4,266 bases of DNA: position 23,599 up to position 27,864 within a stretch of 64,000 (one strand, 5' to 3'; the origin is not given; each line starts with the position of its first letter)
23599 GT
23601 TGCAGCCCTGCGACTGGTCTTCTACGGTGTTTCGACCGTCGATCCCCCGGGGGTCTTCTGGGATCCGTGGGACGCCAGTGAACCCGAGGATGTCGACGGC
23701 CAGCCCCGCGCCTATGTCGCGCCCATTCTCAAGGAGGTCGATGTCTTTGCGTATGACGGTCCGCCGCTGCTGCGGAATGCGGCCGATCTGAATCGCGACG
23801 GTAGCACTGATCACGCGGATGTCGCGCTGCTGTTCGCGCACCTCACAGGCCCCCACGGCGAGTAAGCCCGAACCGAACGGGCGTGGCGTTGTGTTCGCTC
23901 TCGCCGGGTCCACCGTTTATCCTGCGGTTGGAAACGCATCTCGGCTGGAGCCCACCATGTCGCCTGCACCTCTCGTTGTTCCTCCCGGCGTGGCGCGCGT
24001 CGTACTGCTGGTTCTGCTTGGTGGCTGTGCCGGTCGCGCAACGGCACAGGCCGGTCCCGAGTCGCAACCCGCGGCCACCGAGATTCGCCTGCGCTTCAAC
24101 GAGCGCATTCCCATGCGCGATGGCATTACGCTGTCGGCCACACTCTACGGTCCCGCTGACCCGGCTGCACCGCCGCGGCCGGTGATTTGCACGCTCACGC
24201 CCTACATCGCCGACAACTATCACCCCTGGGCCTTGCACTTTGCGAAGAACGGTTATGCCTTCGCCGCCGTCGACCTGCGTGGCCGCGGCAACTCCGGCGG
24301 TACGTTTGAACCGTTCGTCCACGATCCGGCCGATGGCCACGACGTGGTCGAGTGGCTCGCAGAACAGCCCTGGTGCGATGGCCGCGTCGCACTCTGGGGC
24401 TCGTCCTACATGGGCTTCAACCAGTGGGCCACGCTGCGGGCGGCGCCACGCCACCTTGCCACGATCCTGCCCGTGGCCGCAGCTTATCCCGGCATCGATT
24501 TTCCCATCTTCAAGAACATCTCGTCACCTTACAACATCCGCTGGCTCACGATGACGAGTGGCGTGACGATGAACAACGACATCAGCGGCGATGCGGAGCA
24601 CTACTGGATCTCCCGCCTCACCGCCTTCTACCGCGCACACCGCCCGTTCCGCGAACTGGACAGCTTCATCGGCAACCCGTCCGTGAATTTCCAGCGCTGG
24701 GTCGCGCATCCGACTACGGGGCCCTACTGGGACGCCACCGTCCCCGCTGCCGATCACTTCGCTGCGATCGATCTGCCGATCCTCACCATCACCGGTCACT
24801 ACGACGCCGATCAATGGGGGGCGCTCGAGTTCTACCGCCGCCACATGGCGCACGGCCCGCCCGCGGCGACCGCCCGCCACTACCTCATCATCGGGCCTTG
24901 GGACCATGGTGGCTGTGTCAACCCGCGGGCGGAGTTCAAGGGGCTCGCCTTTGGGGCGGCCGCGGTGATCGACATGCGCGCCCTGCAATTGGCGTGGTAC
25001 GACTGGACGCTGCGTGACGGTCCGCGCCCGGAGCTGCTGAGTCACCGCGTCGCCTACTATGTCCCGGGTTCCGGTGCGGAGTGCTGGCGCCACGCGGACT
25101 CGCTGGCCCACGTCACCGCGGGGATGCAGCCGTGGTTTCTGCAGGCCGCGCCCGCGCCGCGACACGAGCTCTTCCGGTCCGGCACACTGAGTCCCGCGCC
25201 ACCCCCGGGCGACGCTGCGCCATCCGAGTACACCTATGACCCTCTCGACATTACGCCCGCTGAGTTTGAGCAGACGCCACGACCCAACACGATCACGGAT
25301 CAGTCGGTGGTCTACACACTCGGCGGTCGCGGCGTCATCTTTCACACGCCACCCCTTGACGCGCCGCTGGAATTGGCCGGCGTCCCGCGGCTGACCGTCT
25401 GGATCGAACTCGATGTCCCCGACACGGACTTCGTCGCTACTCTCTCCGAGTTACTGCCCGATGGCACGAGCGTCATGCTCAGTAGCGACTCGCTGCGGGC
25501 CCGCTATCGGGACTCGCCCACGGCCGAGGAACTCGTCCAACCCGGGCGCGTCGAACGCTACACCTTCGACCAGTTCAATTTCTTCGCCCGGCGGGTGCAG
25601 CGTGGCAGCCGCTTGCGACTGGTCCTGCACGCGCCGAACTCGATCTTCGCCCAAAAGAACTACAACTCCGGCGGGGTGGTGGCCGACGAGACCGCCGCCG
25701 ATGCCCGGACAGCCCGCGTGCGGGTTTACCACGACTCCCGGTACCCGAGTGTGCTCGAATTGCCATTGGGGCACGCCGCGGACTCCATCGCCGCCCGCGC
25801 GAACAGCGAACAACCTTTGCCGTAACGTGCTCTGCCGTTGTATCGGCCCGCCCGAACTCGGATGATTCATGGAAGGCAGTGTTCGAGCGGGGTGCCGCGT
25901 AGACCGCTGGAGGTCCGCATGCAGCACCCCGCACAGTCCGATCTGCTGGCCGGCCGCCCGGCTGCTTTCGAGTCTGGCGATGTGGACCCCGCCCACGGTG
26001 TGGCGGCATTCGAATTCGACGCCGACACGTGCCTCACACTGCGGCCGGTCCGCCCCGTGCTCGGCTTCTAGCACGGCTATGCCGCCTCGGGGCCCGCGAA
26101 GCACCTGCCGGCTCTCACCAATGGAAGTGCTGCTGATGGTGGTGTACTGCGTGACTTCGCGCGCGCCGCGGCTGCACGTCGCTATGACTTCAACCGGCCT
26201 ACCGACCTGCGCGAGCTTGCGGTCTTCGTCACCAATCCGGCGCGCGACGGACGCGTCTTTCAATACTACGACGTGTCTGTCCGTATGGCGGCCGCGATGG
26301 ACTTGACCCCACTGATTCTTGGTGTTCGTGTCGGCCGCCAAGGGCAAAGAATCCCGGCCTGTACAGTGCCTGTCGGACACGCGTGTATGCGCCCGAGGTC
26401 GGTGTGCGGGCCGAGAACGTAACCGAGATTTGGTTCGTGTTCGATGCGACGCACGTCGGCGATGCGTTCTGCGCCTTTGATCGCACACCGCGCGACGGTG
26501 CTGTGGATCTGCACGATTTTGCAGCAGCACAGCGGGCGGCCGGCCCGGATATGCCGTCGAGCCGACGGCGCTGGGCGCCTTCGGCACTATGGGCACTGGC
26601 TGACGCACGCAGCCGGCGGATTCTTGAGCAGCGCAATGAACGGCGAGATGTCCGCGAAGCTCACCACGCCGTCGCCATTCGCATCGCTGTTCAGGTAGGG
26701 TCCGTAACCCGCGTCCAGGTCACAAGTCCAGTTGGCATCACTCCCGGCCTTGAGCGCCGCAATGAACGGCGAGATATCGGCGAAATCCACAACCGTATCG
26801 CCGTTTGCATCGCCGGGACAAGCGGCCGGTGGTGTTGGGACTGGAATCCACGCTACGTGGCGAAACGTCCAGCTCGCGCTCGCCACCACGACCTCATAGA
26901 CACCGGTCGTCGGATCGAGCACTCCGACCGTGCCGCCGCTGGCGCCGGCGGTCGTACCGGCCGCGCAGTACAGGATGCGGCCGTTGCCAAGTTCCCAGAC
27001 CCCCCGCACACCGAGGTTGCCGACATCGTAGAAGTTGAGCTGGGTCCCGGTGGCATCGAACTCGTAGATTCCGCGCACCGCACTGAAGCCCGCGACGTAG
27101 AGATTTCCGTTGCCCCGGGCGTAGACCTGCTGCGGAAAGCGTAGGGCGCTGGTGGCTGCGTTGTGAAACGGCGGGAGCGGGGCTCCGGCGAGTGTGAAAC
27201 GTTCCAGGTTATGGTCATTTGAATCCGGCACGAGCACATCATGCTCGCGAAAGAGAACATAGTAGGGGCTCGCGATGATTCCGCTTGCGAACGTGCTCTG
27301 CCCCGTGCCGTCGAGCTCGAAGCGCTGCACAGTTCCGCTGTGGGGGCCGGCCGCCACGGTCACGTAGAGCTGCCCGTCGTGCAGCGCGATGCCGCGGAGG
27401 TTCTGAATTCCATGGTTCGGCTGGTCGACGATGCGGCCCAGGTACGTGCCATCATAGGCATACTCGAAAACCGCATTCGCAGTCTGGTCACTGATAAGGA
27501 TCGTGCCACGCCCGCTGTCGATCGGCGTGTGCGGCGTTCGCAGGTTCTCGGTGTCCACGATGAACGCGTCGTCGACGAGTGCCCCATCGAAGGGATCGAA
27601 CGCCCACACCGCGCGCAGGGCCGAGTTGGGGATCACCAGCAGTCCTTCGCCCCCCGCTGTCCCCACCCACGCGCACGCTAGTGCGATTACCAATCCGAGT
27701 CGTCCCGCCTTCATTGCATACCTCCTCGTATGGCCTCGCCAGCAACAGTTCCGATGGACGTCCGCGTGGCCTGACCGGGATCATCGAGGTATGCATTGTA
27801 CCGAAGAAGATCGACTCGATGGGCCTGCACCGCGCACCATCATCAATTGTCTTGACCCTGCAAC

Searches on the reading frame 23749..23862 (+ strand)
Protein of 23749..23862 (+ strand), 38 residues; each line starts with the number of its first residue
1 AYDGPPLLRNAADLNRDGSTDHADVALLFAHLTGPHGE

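Call 80: search_protein_families(library=ncbifam, proteins=[window:23749-23862:+], max_evalue=10)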
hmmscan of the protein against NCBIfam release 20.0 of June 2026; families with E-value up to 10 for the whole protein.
seq(38 aa): 0 families

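Call 81: search_protein_families(library=pfam, proteins=[window:23749-23862:+], max_evalue=10)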
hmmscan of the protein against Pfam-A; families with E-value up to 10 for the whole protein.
seq(38 aa): 1 family
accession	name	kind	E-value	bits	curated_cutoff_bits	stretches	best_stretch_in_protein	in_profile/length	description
PF00404.24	Dockerin_1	-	0.00072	20.1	22.9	1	9-32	33-56/57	Dockerin type I domain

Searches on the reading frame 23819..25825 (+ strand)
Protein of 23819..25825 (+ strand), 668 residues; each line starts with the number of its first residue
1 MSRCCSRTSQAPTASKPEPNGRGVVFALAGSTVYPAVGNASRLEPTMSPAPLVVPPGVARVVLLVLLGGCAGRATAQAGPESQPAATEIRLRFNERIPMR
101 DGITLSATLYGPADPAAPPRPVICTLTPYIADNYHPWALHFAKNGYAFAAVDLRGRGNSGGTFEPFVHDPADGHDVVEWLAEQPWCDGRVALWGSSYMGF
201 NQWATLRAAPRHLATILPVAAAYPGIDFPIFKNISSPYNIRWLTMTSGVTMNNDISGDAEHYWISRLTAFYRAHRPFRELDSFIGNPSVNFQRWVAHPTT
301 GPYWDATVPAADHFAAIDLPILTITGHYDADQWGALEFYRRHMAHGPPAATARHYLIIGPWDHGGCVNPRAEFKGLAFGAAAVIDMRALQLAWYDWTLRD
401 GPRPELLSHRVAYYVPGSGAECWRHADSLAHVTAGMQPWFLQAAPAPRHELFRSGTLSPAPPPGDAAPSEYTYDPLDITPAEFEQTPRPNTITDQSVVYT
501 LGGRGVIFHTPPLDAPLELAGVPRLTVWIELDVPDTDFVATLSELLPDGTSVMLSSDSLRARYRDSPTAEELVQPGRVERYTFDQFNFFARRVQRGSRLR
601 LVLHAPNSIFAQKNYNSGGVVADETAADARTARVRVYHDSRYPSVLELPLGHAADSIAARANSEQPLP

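Call 24: search_protein_families(library=pfam, proteins=[window:23819-25825:+], max_evalue=0.001)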
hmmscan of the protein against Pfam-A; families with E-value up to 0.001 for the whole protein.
window:23819-25825:+ (668 aa): 4 families
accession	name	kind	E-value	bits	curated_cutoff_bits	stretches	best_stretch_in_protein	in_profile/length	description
PF02129.25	Peptidase_S15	-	4e-44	151.7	23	1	101-364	1-261/262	X-Pro dipeptidyl-peptidase (S15 family)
PF08530.16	PepX_C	-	3.7e-22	79.7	22.5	1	410-647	8-217/217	X-Pro dipeptidyl-peptidase C-terminal non-catalytic domain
PF00326.27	Peptidase_S9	-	6.4e-05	23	22.6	1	141-225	10-101/213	Prolyl oligopeptidase family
PF12146.15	Hydrolase_4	-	0.00018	21.4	27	1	132-268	18-152/239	Serine aminopeptidase, S33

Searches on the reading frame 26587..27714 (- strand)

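Call 3: search_protein_families(library=pfam, proteins=[window:26587-27714:-], max_evalue=0.1)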
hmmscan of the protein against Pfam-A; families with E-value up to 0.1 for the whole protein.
window:26587-27714:- (375 aa): 1 family
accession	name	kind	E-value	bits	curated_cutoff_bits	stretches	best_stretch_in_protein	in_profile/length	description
PF00404.24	Dockerin_1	-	0.014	16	22.9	1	300-357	1-50/57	Dockerin type I domain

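Call 4: search_protein_families(library=ncbifam, proteins=[window:26587-27714:-], max_evalue=0.1)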
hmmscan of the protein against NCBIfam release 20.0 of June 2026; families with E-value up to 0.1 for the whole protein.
window:26587-27714:- (375 aa): 1 family
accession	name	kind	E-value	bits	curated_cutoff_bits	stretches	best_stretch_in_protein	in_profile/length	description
NF041540.1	dockerin_GC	domain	0.0021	18.4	29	1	299-362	1-62/67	GC-type dockerin domain-anchored protein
